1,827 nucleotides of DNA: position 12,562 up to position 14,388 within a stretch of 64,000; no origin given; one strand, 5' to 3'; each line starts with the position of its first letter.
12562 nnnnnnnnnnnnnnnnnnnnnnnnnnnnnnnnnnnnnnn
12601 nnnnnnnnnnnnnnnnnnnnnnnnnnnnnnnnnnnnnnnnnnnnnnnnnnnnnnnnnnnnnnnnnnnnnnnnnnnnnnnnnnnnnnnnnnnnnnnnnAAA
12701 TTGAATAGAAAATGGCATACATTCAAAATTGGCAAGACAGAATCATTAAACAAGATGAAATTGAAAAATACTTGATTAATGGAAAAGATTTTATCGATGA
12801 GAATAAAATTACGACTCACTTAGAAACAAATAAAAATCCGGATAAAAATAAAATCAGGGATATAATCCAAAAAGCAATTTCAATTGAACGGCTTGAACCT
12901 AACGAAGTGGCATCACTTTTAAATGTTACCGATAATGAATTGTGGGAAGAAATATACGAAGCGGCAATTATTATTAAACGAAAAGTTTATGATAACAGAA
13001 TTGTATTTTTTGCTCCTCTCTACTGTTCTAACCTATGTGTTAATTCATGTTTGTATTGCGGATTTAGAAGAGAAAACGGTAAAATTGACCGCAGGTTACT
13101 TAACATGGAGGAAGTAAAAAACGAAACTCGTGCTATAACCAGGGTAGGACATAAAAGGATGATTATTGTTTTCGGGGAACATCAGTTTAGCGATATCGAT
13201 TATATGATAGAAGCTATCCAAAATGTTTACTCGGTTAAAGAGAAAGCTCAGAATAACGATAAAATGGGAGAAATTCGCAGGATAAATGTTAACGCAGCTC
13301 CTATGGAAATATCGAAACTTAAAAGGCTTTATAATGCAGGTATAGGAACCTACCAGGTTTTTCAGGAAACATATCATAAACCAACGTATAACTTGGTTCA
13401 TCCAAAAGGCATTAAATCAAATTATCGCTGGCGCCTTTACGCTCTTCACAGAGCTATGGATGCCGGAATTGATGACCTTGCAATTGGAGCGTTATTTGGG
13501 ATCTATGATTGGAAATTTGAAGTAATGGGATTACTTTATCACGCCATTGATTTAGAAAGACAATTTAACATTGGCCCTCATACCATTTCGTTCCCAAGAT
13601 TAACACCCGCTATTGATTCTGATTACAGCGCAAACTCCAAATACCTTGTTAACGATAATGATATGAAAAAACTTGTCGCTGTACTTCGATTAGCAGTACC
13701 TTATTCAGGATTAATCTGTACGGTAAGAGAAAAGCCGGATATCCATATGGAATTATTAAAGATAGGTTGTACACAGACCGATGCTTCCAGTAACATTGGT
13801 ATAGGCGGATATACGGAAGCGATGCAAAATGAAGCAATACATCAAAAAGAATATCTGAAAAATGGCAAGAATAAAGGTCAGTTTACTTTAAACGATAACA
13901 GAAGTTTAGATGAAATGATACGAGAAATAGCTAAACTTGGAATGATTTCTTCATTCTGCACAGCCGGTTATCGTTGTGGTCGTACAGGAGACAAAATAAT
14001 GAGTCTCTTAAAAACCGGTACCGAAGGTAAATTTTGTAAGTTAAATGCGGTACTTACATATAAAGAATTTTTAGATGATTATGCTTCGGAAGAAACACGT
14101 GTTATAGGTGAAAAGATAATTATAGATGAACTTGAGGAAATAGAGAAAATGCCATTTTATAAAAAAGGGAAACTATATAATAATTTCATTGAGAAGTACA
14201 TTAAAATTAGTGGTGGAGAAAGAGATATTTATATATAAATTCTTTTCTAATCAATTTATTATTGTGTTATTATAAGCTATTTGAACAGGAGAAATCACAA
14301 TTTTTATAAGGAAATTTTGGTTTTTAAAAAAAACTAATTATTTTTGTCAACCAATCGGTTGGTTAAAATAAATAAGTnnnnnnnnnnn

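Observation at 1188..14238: Eleven-gene operon linking a HydG-like radical SAM enzyme to SufC/SufB-like proteins, a methyltransferase, an ABC exporter pair and a double-activase giant, with no hydrogenase genes nearby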

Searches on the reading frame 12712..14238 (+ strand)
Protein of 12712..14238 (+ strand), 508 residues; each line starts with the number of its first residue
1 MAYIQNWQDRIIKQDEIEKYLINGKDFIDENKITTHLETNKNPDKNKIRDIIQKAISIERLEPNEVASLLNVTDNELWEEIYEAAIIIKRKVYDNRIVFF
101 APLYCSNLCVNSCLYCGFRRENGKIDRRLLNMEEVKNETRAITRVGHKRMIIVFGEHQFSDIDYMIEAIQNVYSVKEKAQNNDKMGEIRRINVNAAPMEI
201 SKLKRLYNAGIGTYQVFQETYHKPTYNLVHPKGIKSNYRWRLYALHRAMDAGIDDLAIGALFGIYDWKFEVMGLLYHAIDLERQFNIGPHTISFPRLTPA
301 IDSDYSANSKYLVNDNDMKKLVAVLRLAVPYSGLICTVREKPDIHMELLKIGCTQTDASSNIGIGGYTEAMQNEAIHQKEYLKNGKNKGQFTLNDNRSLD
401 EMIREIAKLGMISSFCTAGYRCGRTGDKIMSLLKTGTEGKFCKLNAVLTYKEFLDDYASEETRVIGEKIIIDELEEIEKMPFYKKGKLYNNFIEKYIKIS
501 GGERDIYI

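Call 4: search_protein_families(library=pfam, proteins=[window:12712-14238:+], max_evalue=0.01)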
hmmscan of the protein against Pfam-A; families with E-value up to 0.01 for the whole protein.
window:12712-14238:+ (508 aa): 2 families
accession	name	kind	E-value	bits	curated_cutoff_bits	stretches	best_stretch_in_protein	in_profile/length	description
PF06968.18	BATS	-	4.9e-14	52.7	22.2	1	293-411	1-87/88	Biotin and Thiamin Synthesis associated domain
PF04055.27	Radical_SAM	-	9.3e-13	49.1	29.5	1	105-260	3-147/166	Radical SAM superfamily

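Call 5: search_protein_families(library=ncbifam, proteins=[window:12712-14238:+], max_evalue=0.001)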
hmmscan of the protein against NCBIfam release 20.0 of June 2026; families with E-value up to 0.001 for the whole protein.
window:12712-14238:+ (508 aa): 18 families
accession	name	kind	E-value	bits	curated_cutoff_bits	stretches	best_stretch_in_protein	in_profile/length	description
TIGR03955.1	rSAM_HydG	equivalog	6.9e-130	433.6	312.15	1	24-480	8-448/470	[FeFe] hydrogenase H-cluster radical SAM maturase HydG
TIGR02351.2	thiH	equivalog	3e-75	253.6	380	1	46-411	20-356/364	2-iminoacetate synthase ThiH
TIGR03910.1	pyrrolys_PylB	equivalog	3.8e-20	72.1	348.2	1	45-231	2-182/347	methylornithine synthase PylB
TIGR03956.1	rSAM_HydE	equivalog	5.4e-19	68.6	254.6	1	53-241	3-181/340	[FeFe] hydrogenase H-cluster radical SAM maturase HydE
TIGR04158.1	rSAM_MIA_synth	equivalog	8.8e-16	57.6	400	1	84-347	45-306/368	3-methyl-2-indolic acid synthase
TIGR03699.1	menaquin_MqnC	equivalog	2.6e-11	43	428.1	1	60-211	2-154/342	cyclic dehypoxanthinyl futalosine synthase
NF005609.0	PRK07360.1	equivalog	2.1e-10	39.9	426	1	45-207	5-159/374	7,8-didemethyl-8-hydroxy-5-deazariboflavin synthase subunit CofH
TIGR03700.1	mena_SCO4494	equivalog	3.4e-09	36.1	434.55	1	53-174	3-123/351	aminofutalosine synthase MqnE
TIGR03551.1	F420_cofH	equivalog_domain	5.1e-09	35.4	374.1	1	66-175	6-115/345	5-amino-6-(D-ribitylamino)uracil--L-tyrosine 4-hydroxyphenyl transferase CofH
TIGR03550.1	F420_cofG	equivalog_domain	1.5e-08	34.2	213.35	1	100-159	7-64/322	7,8-didemethyl-8-hydroxy-5-deazariboflavin synthase CofG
TIGR00423.1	TIGR00423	subfamily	2.9e-08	33.3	260.25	1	105-177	11-83/310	CofH family radical SAM protein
NF004884.0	PRK06245.1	equivalog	3.1e-08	32.9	209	1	105-275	21-191/340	7,8-didemethyl-8-hydroxy-5-deazariboflavin synthase subunit CofG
NF006277.0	PRK08445.1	equivalog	7.2e-06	25.1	576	1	69-172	9-115/348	dehypoxanthine futalosine cyclase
NF006687.0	PRK09234.1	equivalog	3.6e-05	22.1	1018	1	38-156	8-132/849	bifunctional FO biosynthesis protein CofGH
NF004580.0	PRK05926.1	equivalog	5.5e-05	22.5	583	1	35-167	2-135/370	hypothetical protein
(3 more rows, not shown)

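Call 9: search_solved_structures(query=window:12712-14238:+, show_alignments=2)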
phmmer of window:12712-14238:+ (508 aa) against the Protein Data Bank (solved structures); distinct sequences matched with E-value up to 0.001: 14.
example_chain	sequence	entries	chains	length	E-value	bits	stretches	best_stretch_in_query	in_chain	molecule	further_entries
4wcx_A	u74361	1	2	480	4.4e-130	437.7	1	25-507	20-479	Biotin and thiamin synthesis associated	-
4rtb_A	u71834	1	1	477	1.1e-92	314.4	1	38-459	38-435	HydG protein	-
7pd1_A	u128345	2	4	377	2.1e-40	141.9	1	52-369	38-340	Thiazole biosynthesis protein ThiH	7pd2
6htk_A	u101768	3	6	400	1.6e-13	53.2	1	92-345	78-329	3-methyl-2-indolic acid synthase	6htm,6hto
4r33_A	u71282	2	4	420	1.9e-13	53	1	92-345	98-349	NosL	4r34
7o1o_A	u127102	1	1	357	1.4e-10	43.6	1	64-222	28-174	[FeFe] hydrogenase maturase subunit HydE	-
5few_A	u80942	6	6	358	1.4e-10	43.5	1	64-222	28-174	[FeFe] hydrogenase maturase subunit HydE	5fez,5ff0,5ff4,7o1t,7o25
8qmk_A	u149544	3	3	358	1.4e-10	43.5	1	64-222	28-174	[FeFe] hydrogenase maturase subunit HydE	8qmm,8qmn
4jy8_A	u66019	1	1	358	1.4e-10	43.5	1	64-222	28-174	FEFE-HYDROGENASE MATURASE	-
3cix_A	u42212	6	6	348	1.7e-10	43.3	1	66-222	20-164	FeFe-Hydrogenase maturase | [FeFe] hydrogenase maturase subunit HydE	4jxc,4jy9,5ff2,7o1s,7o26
7o1p_A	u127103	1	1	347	1.8e-10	43.2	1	66-222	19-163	[FeFe] hydrogenase maturase subunit HydE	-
5fep_A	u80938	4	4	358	2.2e-10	42.9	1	64-172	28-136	[FeFe] hydrogenase maturase subunit HydE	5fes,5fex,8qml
3ciw_A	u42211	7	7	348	2.7e-10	42.6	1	66-172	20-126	FeFe-Hydrogenase maturase | [FeFe] hydrogenase maturase subunit HydE | Biotin synthetase, putative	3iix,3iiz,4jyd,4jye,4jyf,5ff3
3t7v_A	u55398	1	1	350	1.6e-09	40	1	54-177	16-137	methylornithine synthase PylB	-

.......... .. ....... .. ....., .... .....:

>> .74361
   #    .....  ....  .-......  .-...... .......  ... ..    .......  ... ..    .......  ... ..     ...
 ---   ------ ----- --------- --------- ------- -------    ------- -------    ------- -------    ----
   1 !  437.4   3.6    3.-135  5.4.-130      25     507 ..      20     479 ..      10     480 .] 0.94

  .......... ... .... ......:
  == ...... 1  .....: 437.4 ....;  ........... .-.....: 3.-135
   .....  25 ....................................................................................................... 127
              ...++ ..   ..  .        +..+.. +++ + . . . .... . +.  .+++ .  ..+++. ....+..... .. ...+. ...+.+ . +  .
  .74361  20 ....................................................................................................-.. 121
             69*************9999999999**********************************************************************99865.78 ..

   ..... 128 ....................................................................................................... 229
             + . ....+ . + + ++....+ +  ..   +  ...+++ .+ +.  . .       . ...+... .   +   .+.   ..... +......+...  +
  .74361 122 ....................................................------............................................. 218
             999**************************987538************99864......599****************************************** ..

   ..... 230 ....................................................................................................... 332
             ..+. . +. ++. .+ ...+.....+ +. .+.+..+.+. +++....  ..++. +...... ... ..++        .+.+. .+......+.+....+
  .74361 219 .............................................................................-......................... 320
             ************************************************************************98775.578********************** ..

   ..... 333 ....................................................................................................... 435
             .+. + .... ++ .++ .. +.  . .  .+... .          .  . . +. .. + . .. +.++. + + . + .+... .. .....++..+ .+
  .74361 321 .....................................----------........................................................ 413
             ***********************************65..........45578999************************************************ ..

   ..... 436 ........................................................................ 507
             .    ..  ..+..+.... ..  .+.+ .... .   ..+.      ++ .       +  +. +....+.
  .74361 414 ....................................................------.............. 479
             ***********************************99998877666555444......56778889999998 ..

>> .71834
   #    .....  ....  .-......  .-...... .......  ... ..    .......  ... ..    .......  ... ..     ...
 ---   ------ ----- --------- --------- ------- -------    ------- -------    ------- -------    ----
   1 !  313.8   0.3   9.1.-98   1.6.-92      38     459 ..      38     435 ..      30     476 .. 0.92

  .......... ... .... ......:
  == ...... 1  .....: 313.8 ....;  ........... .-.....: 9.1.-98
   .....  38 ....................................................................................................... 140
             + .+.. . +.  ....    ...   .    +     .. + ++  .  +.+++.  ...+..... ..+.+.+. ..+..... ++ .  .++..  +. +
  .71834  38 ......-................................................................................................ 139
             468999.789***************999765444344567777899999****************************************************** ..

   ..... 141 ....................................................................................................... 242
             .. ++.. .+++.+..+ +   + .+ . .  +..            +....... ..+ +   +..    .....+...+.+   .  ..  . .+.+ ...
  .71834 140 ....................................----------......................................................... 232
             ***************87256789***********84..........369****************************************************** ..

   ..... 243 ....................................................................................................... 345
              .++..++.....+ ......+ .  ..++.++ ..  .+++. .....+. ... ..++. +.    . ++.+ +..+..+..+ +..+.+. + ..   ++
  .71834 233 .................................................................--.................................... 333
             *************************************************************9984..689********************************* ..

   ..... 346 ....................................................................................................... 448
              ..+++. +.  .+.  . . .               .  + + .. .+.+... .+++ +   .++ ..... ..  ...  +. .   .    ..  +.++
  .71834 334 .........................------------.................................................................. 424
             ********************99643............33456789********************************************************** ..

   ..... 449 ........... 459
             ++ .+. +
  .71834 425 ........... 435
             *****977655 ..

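Call 11: find_encoding_contigs(protein=window:12712-14238:+, flank=10000, max_places=6)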
Protein window:12712-14238:+ (508 aa): 4 contigs read that carry it; 2 places shown.
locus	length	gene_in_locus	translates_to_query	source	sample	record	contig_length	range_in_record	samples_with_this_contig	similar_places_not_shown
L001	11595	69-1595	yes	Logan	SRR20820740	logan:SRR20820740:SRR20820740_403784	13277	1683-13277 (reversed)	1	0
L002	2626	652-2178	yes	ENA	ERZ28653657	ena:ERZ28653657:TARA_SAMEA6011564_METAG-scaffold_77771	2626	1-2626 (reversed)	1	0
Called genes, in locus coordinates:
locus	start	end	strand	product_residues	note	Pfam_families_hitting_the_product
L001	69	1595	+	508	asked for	PF04055:Radical_SAM, PF06968:BATS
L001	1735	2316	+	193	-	PF00440:TetR_N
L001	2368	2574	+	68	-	-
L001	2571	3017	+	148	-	PF04191:PEMT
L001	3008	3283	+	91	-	PF25160:LdpA_Fe-S-bd (faint), PF12797:Fer4_2 (faint), PF00037:Fer4 (faint), PF12837:Fer4_6 (faint), PF13237:Fer4_10 (faint), PF14697:Fer4_21 (weak), PF12838:Fer4_7, PF13187:Fer4_9 (weak), +1 more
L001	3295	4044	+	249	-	-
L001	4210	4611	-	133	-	-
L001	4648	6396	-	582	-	PF00664:ABC_membrane, PF02463:SMC_N, PF00005:ABC_tran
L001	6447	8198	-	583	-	PF00664:ABC_membrane, PF02463:SMC_N, PF20720:nSTAND3 (faint), PF00005:ABC_tran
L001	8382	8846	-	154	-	PF01047:MarR, PF12802:MarR_2, PF13412:HTH_24 (weak), PF13463:HTH_27 (faint), PF13601:HTH_34 (weak), PF01022:HTH_5 (faint)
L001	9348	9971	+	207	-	-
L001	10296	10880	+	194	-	-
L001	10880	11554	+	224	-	PF10677:DUF2490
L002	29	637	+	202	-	PF03848:TehB (weak), PF01209:Ubie_methyltran, PF13649:Methyltransf_25, PF13847:Methyltransf_31, PF08241:Methyltransf_11, PF08242:Methyltransf_12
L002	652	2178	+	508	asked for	PF04055:Radical_SAM, PF06968:BATS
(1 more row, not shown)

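Call 12: find_homologous_proteins(query=window:12712-14238:+, max_evalue=1e-20)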
Query window:12712-14238:+ (508 aa): 8000 proteins with E <= 1e-20 among 8000 candidates; the best 120 are listed.
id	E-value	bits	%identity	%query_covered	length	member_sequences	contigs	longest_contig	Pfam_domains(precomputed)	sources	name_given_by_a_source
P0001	0.0e+0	1158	100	100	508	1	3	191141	PF04055.28,PF06968.19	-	-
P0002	4.4e-280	947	80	99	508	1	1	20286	PF04055.28,PF06968.19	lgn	-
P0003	2.2e-273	925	77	100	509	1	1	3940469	PF04055.28,PF06968.19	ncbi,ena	-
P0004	2.3e-267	905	76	100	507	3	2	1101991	PF04055.28,PF06968.19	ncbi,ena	-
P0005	7.8e-256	867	75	99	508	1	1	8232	PF04055.28,PF06968.19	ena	-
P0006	1.9e-255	866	74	99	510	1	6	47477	PF04055.28,PF06968.19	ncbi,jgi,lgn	jgi:2-iminoacetate synthase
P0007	3.7e-255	865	73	100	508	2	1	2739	PF04055.28,PF06968.19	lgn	-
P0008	1.4e-254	863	72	100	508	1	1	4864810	PF04055.28,PF06968.19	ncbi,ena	-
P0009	2.2e-254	863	74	100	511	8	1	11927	PF04055.28,PF06968.19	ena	-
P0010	6.0e-254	861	73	99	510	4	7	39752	PF04055.28,PF06968.19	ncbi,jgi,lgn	jgi:2-iminoacetate synthase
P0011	1.4e-253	860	73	100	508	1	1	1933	PF04055.28,PF06968.19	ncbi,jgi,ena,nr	ncbi:MAG TPA: [FeFe] hydrogenase H-cluster radical SAM maturase HydG [Bacteroidales bacterium]|nr:[F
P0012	1.4e-253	860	73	100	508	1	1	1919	PF04055.28,PF06968.19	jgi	-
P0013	3.7e-253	859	73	100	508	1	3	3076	PF04055.28,PF06968.19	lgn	-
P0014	1.9e-252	856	72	100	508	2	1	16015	PF04055.28,PF06968.19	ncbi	-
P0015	1.1e-251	854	73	99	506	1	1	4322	PF04055.28,PF06968.19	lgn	-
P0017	1.5e-249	847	73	100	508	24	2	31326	PF04055.28,PF06968.19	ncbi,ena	-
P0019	8.7e-249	844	72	99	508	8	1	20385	PF04055.28,PF06968.19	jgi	jgi:2-iminoacetate synthase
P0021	3.3e-246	836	71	100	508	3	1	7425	PF04055.28,PF06968.19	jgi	-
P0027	5.1e-230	782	66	99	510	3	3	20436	PF04055.28,PF06968.19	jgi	-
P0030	2.9e-227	773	66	99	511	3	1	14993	PF04055.28,PF06968.19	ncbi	-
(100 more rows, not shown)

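Call 14: find_related_loci(query=window:12712-14238:+, collection=genome_contigs, flank=10000)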
Query window:12712-14238:+ (508 aa) in genome_contigs; peptide patterns used: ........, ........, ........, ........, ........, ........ (x = any residue, [..] = any of these).
465 stretches matched a pattern; 416 encode a relative of the query (tblastn E <= 1e-3); the best 80 are kept; 80 distinct loci.
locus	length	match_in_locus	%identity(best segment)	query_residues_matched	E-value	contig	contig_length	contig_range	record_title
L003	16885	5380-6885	74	7-508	0e+0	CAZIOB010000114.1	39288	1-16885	MAG TPA_asm: uncultured Prolixibacteraceae bacterium isolate SRP067234_co1_259 genome assembly, contig: k99_439396, whol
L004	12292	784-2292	73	6-508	0e+0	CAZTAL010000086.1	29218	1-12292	MAG TPA_asm: uncultured Prolixibacteraceae bacterium isolate SRP067234_co1_248 genome assembly, contig: k99_564115, whol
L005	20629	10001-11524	73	1-508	0e+0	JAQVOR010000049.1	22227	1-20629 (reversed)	MAG: Bacteroidales bacterium isolate STF1_185 NODE_5564_length_22227_cov_5.484344_Sandtown_F1, whole genome shotgun sequ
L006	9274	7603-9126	73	1-508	0e+0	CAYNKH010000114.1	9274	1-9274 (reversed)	MAG TPA_asm: uncultured Bacteroidales bacterium isolate binchicken_co59_69 genome assembly, contig: NODE_17798_length_92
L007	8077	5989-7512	73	1-508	0e+0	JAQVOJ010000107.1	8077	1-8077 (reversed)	MAG: Bacteroidales bacterium isolate STF1_178 NODE_30901_length_8077_cov_13.057233_Sandtown_F1, whole genome shotgun seq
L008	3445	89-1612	73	1-508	0e+0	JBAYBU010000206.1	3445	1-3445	MAG: Bacteroidales bacterium isolate SO_2016_CLC_T2_13 scaffold63846_PH3_Jul20_2016, whole genome shotgun sequence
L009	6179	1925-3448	71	1-508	0e+0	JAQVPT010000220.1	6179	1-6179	MAG: Bacteroidales bacterium isolate STF1_21 NODE_48096_length_6179_cov_2.958691_Sandtown_F1, whole genome shotgun seque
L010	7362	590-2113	71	1-508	0e+0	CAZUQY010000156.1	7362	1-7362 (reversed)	MAG TPA_asm: uncultured Bacteroidales bacterium isolate binchicken_co243_242 genome assembly, contig: NODE_9675_length_7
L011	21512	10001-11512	71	5-508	0e+0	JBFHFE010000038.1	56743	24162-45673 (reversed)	MAG: Draconibacterium sp. isolate Mix_sand07.2021.05.G.117 k141_1638499_length_56743_cov_93.9949, whole genome shotgun s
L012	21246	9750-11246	65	6-508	0e+0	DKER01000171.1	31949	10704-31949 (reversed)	MAG TPA_asm: Candidatus Marinimicrobia bacterium UBA6817 UBA6817_contig_34331, whole genome shotgun sequence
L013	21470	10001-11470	64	6-507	0e+0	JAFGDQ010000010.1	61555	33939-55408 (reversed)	MAG: Spirochaetes bacterium isolate Zod_Metabat.1181 k87_489980, whole genome shotgun sequence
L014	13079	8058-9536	62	5-508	0e+0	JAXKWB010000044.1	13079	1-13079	MAG: Halanaerobiales bacterium isolate DSCult_MAG_3 c_000000000036, whole genome shotgun sequence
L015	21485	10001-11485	62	4-508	0e+0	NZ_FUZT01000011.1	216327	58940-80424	Maledivibacter halophilus strain M1, whole genome shotgun sequence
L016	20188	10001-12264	63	5-508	0e+0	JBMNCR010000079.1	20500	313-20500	MAG: Eubacteriaceae bacterium isolate Bins.065 NODE_4472, whole genome shotgun sequence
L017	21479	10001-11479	62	5-508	0e+0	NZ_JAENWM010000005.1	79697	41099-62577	MAG: Clostridium sp. isolate 5_8_m_bin12 k141_23858_length_79697_cov_224.8130, whole genome shotgun sequence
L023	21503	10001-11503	61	1-508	0e+0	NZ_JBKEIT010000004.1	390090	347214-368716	Butyricimonas muris strain GBG-M4 Scaffold4, whole genome shotgun sequence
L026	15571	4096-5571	59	5-508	0e+0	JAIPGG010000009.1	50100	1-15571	MAG: Spirochaetales bacterium isolate Tobar15.5-16.5m-G27 Tobar15-5-16-5m-C324, whole genome shotgun sequence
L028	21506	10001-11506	60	1-508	0e+0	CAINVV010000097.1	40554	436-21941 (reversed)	MAG: uncultured Bacteroidia bacterium isolate MJ_bin-0396 genome assembly, contig: bin-0396:097/298, whole genome shotgu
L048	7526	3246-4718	57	5-508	0e+0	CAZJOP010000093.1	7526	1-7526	MAG TPA_asm: uncultured Syntrophorhabdaceae bacterium isolate binchicken_co14_240 genome assembly, contig: NODE_10872_le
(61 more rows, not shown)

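Call 18: find_encoding_contigs(protein=P0002, flank=10000, max_places=2)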
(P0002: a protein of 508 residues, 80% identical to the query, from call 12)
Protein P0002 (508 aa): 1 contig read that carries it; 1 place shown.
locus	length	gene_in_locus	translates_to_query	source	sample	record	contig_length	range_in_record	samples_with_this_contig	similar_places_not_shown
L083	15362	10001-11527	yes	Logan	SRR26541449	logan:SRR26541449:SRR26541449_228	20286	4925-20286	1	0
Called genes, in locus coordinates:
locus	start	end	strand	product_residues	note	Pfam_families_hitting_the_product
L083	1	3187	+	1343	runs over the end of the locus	PF01869:BcrAD_BadFG, PF09989:DUF2229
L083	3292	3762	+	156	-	PF03773:ArsP_1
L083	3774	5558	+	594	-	PF00664:ABC_membrane, PF00004:AAA (faint), PF00005:ABC_tran, PF02463:SMC_N (weak)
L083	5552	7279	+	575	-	PF00664:ABC_membrane, PF02463:SMC_N, PF09818:ABC_ATPase (faint), PF00005:ABC_tran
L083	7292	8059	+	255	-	PF02463:SMC_N (faint), PF00005:ABC_tran, PF13304:AAA_21 (faint)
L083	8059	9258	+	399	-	PF01458:SUFBD_core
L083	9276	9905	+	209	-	PF01135:PCMT (faint), PF01209:Ubie_methyltran, PF13847:Methyltransf_31, PF08241:Methyltransf_11, PF08242:Methyltransf_12, PF13649:Methyltransf_25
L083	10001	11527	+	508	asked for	PF04055:Radical_SAM, PF06968:BATS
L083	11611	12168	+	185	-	PF04191:PEMT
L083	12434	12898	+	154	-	-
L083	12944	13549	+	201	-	PF01135:PCMT, PF01209:Ubie_methyltran, PF01728:FtsJ (weak), PF02353:CMAS, PF13847:Methyltransf_31, PF08241:Methyltransf_11, PF08242:Methyltransf_12, PF13649:Methyltransf_25, +3 more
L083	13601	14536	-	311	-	PF04055:Radical_SAM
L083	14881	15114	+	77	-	-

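Call 19: find_encoding_contigs(protein=P0003, flank=10000, max_places=2)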
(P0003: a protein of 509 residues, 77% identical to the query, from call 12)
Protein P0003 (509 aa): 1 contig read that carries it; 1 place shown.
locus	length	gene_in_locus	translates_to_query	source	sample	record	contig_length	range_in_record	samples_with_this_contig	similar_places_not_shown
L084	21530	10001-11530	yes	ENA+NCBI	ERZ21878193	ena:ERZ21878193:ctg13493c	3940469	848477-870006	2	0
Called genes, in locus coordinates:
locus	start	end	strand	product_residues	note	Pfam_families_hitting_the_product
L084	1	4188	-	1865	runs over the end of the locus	PF13385:Laminin_G_3, PF02210:Laminin_G_2 (weak), PF22925:TS_C (faint), PF00041:fn3 (weak), PF20009:GEVED, PF00041:fn3 (weak), PF13385:Laminin_G_3, PF18962:Por_Secre_tail, +2 more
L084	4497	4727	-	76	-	-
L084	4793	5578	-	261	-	PF14294:DUF4372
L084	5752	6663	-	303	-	PF00165:HTH_AraC (faint), PF12833:HTH_18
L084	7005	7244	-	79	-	-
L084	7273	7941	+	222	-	PF00300:His_Phos_1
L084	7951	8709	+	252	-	PF02463:SMC_N (faint), PF00005:ABC_tran, PF13304:AAA_21 (faint)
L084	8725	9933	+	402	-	PF01458:SUFBD_core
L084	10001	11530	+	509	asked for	PF04055:Radical_SAM, PF06968:BATS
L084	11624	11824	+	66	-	-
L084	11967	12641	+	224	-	PF01168:Ala_racemase_N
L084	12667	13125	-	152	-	PF14126:DUF4293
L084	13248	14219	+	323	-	PF00493:MCM (faint), PF20030:bpMoxR, PF00004:AAA (faint), PF07726:AAA_3, PF07728:AAA_5, PF17863:AAA_lid_2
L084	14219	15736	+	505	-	PF03968:LptD_N (faint), PF13100:OstA_2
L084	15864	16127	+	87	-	PF04994:TfoX_C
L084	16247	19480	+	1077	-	PF13510:Fer2_4, PF07992:Pyr_redox_2, PF13450:NAD_binding_8 (weak), PF12838:Fer4_7 (weak), PF13187:Fer4_9 (weak), PF00037:Fer4 (weak), PF04324:Fer2_BFD, PF01266:DAO, +2 more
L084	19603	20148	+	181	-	PF04542:Sigma70_r2, PF08281:Sigma70_r4_2, PF04545:Sigma70_r4 (weak)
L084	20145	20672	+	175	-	-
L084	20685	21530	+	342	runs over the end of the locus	-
